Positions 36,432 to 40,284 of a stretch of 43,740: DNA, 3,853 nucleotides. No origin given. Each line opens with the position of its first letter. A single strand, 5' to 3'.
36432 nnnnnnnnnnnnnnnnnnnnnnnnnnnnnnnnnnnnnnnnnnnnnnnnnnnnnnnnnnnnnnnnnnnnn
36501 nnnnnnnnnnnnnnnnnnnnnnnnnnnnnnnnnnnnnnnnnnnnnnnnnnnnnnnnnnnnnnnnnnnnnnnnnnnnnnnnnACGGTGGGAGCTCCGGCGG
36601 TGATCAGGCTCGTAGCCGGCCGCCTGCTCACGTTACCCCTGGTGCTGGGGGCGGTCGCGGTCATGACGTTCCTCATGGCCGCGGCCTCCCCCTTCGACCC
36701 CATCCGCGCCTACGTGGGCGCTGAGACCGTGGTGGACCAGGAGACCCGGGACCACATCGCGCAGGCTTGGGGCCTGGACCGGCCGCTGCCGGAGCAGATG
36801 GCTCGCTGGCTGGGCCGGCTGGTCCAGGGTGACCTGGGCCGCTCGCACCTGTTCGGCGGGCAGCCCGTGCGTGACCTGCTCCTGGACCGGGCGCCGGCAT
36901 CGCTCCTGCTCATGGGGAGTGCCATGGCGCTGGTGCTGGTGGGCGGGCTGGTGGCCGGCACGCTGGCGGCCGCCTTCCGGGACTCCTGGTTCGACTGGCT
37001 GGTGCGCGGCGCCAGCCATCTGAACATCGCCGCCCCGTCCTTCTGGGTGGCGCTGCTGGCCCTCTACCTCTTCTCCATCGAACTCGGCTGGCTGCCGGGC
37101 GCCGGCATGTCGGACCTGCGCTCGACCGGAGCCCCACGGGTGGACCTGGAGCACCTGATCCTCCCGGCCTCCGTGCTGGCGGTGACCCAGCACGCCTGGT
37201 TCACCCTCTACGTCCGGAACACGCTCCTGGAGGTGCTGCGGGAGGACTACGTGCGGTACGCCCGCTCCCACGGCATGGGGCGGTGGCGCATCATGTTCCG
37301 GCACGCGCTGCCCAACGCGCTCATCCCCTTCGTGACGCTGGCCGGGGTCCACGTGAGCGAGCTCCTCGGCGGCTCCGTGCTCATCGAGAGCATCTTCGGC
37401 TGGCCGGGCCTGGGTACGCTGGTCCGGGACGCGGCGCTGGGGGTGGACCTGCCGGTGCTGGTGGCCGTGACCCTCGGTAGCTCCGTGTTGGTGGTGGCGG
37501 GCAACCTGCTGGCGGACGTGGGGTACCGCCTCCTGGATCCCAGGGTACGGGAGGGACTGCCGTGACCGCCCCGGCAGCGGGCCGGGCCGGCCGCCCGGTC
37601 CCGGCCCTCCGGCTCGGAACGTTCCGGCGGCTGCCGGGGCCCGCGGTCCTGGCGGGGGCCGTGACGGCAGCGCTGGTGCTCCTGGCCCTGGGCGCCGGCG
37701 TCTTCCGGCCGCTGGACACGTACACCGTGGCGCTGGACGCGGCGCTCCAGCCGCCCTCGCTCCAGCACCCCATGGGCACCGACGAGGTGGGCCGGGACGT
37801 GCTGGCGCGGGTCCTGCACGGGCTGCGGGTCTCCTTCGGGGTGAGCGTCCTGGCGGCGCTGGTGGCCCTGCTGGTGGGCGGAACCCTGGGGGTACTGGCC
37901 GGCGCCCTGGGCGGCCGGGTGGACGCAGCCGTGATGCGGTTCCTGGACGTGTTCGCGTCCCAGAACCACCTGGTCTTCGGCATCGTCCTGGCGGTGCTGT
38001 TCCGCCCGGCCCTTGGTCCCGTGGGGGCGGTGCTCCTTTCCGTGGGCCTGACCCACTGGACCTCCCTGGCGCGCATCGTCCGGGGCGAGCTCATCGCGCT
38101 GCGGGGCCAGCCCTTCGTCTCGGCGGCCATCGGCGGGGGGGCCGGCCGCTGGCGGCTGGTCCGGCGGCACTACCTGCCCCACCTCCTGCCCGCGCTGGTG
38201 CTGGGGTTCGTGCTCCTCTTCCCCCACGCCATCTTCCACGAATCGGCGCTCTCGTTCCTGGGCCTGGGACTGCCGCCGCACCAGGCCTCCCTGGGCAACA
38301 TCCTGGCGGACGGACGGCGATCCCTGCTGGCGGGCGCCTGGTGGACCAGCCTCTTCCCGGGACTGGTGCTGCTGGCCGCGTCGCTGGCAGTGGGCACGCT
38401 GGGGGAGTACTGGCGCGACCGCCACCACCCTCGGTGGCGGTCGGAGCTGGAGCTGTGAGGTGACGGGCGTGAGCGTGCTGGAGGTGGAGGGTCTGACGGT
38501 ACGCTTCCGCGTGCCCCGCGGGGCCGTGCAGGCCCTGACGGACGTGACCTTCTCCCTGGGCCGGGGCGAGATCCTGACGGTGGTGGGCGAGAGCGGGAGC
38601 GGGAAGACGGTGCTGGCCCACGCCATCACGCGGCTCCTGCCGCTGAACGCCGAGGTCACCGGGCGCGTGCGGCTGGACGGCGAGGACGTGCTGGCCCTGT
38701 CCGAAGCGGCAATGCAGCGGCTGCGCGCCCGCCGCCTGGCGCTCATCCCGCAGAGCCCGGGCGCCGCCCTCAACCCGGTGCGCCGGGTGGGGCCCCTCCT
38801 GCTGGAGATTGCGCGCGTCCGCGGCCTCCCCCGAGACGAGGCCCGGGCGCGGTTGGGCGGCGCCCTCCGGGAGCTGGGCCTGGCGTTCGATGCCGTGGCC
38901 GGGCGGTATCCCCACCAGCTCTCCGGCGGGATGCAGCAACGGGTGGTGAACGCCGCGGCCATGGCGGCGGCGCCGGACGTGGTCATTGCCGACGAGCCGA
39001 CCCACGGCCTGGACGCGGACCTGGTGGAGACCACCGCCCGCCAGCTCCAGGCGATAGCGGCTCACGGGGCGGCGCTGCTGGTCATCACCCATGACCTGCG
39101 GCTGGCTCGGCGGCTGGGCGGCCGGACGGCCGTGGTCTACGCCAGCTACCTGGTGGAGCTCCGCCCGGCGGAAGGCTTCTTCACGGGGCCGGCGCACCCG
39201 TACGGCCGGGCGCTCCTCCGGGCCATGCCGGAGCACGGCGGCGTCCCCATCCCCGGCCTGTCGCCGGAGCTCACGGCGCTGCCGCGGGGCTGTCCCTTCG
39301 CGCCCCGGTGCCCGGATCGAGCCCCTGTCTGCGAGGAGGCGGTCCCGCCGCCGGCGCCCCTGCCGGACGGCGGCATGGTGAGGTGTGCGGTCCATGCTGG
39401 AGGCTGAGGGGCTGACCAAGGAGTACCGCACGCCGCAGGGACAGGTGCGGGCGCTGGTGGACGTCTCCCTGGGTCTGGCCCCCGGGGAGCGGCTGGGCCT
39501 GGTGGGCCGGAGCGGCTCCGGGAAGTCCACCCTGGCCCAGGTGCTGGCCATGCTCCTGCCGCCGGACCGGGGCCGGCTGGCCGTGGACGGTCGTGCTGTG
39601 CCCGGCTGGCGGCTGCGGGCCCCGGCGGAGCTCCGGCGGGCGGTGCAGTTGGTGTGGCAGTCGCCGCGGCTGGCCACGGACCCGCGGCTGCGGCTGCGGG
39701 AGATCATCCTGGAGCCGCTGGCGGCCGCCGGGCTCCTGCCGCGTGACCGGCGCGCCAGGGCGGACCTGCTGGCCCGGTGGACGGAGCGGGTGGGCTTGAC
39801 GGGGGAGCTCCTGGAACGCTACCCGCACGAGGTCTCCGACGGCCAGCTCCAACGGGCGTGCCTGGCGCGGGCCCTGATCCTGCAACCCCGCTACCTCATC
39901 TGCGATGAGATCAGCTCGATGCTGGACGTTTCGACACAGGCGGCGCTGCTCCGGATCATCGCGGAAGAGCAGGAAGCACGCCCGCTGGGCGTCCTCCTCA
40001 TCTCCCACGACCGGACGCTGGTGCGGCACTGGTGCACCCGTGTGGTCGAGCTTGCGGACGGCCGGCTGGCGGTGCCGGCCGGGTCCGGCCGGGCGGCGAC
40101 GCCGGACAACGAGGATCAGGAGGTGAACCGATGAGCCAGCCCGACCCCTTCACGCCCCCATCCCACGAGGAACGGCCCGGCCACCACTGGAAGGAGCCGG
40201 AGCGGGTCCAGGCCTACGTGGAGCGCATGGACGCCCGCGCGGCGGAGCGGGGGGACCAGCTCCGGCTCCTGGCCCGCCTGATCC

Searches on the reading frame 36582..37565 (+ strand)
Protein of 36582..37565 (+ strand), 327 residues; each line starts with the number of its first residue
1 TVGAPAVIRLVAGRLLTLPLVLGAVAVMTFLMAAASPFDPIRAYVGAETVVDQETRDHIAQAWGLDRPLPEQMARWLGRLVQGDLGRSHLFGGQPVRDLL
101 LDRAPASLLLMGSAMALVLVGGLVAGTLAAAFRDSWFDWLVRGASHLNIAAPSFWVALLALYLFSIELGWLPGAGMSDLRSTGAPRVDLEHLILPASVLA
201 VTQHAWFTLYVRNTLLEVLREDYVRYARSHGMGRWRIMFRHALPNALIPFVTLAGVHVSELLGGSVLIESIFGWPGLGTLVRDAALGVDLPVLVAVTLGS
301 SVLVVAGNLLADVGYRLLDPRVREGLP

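Call 45: search_protein_families(library=pfam, proteins=[window:36582-37565:+], max_evalue=0.0001)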
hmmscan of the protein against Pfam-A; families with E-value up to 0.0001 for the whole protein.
window:36582-37565:+ (327 aa): 2 families
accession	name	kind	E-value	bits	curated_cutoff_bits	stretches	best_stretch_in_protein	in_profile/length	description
PF00528.27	BPD_transp_1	-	1.5e-41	142.6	26.4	1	122-323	1-183/184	Binding-protein-dependent transport system inner membrane component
PF19300.4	BPD_transp_1_N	-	2.2e-06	28.3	23.8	1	8-83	2-75/114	Binding-prot-dependent transport system membrane comp, N-term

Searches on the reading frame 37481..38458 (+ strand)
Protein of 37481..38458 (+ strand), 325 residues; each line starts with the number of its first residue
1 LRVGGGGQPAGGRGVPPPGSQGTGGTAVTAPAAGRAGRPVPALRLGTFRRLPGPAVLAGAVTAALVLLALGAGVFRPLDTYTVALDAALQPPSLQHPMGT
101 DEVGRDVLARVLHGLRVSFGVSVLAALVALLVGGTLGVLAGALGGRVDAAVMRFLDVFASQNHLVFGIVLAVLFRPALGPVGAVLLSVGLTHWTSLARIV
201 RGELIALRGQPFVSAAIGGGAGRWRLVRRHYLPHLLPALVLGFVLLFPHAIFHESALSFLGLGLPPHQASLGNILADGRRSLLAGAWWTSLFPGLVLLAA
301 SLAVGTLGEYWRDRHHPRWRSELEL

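Call 45: search_protein_families(library=pfam, proteins=[window:37481-38458:+], max_evalue=0.0001)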
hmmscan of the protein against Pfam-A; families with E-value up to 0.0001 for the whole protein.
window:37481-38458:+ (325 aa): 1 family
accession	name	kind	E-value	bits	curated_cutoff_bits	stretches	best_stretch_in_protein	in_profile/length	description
PF00528.27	BPD_transp_1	-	3.3e-24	86.1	26.4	1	133-320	1-183/184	Binding-protein-dependent transport system inner membrane component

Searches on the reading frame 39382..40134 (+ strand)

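Call 45: search_protein_families(library=pfam, proteins=[window:39382-40134:+], max_evalue=0.0001)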
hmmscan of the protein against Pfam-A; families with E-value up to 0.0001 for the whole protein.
window:39382-40134:+ (250 aa): 3 families
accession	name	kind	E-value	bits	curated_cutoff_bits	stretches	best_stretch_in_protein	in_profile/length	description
PF00005.33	ABC_tran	-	2.6e-26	93.3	25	1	27-177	3-135/137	ABC transporter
PF13304.12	AAA_21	-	2e-09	38.4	27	0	104-213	184-302/304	AAA domain, putative AbiEii toxin, Type IV TA system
PF13401.12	AAA_22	-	6.9e-05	23.6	27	0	40-206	10-120/130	AAA domain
